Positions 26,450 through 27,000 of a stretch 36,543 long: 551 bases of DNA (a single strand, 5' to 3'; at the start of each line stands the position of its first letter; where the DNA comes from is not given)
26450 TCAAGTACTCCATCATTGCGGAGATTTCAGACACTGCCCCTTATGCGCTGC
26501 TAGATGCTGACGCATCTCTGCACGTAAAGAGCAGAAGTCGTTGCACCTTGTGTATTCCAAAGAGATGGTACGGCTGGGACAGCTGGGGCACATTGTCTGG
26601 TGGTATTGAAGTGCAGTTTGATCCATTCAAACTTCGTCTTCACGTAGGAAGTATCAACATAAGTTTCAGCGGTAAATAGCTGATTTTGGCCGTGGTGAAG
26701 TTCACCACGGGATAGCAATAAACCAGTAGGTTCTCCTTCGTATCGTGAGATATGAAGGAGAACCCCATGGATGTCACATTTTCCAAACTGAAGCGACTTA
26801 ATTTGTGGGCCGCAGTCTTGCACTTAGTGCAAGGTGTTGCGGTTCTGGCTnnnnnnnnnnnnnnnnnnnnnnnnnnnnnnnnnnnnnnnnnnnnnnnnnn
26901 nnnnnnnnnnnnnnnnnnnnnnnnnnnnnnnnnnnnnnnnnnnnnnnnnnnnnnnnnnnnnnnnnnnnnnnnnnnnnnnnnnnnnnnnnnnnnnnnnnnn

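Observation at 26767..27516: Heliorhodopsin gene with intact retinal-binding Lys and counter-ion Glu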

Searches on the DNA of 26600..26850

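Call 70: search_rna_families(source=window, start=26600, end=26850, threshold=evalue, max_evalue=1)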
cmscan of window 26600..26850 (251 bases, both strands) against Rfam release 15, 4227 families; matches with E-value up to 1: 1.
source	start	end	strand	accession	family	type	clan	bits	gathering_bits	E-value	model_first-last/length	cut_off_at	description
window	26670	26699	+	RF00114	S15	Cis-reg; leader;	CL00121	15.4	39.5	0.21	1-117/117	no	Ribosomal S15 leader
